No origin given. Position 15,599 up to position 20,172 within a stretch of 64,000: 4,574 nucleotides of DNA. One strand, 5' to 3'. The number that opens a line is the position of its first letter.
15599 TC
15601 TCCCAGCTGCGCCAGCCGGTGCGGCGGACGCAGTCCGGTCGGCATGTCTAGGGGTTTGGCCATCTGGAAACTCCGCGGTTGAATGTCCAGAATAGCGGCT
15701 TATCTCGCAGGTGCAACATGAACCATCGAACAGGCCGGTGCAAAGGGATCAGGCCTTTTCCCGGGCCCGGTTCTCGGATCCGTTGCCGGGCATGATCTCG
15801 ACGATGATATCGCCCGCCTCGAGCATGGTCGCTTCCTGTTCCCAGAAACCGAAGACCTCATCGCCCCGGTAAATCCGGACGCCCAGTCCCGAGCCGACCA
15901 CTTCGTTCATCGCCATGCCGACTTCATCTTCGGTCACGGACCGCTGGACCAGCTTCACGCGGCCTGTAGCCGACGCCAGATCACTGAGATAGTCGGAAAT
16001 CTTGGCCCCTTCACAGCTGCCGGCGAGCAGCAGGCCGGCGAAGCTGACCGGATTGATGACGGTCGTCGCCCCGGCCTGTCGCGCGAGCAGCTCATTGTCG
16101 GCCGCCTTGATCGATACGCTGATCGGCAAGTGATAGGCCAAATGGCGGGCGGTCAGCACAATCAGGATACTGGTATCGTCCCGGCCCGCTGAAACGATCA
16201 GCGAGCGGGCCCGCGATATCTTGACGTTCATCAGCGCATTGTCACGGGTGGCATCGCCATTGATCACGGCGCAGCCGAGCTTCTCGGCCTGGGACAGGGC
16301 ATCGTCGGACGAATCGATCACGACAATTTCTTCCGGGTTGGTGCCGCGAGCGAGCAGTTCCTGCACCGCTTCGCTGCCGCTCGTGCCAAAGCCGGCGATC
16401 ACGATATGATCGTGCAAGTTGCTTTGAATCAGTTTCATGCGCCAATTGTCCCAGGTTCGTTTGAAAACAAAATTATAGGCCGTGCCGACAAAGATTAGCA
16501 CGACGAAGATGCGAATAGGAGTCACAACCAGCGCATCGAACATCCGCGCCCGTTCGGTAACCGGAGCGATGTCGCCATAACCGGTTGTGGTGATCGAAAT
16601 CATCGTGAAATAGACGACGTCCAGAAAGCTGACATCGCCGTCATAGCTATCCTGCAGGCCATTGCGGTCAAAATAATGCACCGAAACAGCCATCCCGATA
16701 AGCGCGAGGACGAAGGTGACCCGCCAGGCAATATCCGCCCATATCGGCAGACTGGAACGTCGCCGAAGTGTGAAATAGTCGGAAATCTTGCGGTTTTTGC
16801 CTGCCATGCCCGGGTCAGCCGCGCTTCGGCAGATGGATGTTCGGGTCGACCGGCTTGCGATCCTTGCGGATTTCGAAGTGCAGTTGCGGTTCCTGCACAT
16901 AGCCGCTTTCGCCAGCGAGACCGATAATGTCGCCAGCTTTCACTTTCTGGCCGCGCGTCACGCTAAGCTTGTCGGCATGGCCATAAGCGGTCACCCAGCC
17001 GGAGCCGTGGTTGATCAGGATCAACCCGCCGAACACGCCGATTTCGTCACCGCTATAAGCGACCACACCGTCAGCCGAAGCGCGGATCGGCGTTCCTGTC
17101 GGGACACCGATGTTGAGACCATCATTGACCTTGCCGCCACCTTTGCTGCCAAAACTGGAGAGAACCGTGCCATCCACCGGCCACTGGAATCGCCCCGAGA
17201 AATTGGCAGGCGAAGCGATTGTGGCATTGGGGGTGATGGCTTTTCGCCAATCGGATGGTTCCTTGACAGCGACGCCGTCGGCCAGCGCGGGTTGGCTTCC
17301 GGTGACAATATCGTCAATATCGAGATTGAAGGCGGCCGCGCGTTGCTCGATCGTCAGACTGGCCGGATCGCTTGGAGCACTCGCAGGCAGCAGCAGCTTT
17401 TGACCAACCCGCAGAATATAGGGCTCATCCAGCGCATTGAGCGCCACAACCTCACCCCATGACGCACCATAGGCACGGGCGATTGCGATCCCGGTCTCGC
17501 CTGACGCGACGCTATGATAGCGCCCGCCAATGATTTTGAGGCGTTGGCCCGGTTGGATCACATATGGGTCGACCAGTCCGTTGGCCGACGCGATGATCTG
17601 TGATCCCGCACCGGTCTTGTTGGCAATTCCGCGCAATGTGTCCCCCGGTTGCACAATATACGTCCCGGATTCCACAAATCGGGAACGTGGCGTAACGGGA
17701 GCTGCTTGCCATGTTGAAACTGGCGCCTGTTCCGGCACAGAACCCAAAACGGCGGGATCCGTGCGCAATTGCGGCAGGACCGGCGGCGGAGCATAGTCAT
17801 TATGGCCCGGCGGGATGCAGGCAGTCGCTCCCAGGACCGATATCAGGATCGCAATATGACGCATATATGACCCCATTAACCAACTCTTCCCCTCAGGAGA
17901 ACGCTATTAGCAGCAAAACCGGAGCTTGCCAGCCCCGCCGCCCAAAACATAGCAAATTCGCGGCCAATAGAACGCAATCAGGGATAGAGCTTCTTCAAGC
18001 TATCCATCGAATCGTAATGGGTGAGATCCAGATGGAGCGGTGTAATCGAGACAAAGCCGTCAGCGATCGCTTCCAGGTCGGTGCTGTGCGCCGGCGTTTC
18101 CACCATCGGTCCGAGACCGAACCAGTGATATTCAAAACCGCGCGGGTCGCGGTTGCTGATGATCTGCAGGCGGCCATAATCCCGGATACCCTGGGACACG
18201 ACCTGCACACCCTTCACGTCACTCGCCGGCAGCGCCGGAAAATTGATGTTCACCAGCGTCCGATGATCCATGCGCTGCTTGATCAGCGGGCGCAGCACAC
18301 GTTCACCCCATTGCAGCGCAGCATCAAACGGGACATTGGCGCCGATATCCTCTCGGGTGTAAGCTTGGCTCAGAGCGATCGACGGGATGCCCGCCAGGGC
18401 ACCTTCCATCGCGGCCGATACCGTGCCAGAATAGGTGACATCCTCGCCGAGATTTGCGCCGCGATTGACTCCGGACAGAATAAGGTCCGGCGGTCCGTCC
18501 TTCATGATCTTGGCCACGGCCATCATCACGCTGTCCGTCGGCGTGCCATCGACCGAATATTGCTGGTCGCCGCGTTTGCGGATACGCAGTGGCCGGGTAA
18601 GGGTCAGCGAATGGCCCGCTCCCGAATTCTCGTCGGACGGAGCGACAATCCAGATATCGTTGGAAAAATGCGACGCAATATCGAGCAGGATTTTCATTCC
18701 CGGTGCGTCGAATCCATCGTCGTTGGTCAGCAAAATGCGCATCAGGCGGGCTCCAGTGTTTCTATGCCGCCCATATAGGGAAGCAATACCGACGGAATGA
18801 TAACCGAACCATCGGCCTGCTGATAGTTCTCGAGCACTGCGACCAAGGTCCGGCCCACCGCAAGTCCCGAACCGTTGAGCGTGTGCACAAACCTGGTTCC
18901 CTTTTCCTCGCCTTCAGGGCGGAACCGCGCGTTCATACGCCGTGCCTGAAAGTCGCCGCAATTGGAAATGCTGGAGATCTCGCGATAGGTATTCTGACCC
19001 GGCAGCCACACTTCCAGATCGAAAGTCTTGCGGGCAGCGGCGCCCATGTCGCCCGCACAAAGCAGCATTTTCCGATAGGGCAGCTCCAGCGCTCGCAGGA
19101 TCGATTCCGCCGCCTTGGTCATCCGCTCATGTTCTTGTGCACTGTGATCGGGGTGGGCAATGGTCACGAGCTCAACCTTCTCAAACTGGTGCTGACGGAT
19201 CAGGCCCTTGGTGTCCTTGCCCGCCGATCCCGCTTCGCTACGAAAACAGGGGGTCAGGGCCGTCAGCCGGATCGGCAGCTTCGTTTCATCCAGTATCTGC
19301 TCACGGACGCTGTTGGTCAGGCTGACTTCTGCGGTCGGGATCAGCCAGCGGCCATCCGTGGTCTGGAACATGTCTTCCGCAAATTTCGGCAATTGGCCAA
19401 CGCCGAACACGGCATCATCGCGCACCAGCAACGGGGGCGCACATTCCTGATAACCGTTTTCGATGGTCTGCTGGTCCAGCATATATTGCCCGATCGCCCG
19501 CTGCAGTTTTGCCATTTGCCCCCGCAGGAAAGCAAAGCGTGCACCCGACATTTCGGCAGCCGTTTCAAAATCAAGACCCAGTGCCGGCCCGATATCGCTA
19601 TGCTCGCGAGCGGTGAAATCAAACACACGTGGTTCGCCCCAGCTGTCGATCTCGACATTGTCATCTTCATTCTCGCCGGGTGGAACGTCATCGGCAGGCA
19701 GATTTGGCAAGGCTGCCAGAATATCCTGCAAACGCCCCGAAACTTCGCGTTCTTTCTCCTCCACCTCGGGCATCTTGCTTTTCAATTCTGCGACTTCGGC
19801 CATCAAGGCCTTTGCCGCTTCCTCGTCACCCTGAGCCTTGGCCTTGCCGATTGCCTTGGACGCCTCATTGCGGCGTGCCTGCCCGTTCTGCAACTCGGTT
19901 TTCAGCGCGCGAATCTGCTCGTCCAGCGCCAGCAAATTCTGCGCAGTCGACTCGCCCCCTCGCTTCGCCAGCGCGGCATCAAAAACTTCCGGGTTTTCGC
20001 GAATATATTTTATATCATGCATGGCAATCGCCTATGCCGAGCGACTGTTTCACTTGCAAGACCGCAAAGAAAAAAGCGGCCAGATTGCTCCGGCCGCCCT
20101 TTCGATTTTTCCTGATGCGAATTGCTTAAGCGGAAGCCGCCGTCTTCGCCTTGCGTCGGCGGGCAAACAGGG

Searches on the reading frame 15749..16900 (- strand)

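Call 72: search_protein_families(library=pfam, proteins=[window:15749-16900:-], max_evalue=0.0001)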
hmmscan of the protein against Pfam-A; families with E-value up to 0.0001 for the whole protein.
window:15749-16900:- (383 aa): 2 families
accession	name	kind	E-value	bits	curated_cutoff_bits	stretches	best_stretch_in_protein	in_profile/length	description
PF02254.24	TrkA_N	-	4.2e-25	88.8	23.8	1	166-284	1-116/116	TrkA-N domain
PF07885.22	Ion_trans_2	-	1.8e-11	44.2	22.5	1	71-146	10-78/79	Ion channel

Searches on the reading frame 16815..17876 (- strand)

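Call 72: search_protein_families(library=pfam, proteins=[window:16815-17876:-], max_evalue=0.0001)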
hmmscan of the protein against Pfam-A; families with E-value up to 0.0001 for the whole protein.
window:16815-17876:- (353 aa): 3 families
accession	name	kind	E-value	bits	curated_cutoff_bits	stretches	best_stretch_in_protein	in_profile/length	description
PF01551.29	Peptidase_M23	-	1.1e-30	106.1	28.7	1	250-345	2-96/96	Peptidase family M23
PF01476.26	LysM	-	1.2e-23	83.2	20.9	2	73-115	1-42/43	LysM domain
PF23473.1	LysM3_LYK4_5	-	4e-05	24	29.3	0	72-103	4-35/48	LYK4/5 LysM3 domain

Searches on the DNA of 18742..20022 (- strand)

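Call 113: search_rna_families(sources=[L088, L097, L100, L109, L120, L104], threshold=gathering)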
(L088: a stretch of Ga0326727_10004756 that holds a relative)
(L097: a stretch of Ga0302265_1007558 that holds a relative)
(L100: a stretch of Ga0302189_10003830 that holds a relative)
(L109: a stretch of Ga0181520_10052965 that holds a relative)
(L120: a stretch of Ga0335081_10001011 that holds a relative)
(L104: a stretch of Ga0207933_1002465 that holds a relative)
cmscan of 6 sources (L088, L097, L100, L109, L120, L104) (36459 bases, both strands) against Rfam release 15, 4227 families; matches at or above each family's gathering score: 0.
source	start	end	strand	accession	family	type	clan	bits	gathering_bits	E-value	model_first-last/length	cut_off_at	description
